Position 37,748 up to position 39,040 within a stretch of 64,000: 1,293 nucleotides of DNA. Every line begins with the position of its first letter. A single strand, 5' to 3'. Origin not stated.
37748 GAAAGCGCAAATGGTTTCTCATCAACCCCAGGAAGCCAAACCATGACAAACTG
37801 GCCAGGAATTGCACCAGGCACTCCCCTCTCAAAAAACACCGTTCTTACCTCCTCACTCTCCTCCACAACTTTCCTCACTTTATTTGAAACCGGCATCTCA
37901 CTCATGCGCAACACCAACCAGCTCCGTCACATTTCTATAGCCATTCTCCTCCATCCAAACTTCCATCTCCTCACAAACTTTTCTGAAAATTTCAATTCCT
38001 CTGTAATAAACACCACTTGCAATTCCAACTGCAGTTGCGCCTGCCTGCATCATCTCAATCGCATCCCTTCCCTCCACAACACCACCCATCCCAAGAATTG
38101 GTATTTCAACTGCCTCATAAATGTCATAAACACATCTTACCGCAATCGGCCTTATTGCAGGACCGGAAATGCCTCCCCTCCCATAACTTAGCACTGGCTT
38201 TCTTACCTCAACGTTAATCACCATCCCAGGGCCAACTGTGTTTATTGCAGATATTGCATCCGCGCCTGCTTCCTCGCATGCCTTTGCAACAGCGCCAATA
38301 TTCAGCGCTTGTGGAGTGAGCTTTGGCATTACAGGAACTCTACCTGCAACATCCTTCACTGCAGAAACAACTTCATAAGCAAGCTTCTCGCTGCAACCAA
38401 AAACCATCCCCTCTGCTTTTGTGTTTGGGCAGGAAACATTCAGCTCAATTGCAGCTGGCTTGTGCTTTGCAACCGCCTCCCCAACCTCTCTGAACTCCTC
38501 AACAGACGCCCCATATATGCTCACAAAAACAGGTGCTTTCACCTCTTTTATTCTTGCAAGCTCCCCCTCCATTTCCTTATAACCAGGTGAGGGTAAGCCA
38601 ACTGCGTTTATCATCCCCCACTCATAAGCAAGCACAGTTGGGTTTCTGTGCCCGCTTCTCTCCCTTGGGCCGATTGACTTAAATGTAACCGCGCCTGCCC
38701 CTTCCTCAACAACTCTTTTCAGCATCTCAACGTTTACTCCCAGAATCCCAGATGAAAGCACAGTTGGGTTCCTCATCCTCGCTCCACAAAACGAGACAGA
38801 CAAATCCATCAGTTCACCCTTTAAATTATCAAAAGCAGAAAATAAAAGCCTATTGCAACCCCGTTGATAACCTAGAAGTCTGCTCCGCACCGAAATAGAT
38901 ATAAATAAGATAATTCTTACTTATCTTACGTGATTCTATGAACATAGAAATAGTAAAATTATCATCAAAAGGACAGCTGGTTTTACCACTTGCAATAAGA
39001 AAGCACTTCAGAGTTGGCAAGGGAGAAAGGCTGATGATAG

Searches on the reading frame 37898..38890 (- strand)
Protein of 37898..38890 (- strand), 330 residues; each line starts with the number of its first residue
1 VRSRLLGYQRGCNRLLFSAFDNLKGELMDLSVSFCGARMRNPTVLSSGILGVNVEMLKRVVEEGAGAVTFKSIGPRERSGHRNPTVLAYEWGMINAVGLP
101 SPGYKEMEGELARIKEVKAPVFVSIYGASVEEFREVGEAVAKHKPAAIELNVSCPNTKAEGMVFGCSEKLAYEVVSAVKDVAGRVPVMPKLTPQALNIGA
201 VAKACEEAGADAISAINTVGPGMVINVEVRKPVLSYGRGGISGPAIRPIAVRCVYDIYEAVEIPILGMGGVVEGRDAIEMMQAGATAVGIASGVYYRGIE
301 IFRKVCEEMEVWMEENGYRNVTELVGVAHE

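Call 27: search_protein_families(library=pfam, proteins=[window:37898-38890:-], max_evalue=0.001)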
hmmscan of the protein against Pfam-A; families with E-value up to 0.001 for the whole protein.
window:37898-38890:- (330 aa): 2 families
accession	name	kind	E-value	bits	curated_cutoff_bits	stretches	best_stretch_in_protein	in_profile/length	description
PF01180.27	DHO_dh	-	8.5e-69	232.4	27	1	30-311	2-289/291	Dihydroorotate dehydrogenase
PF01207.24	Dus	-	4.9e-08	32.9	20.4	1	116-211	51-153/311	Dihydrouridine synthase (Dus)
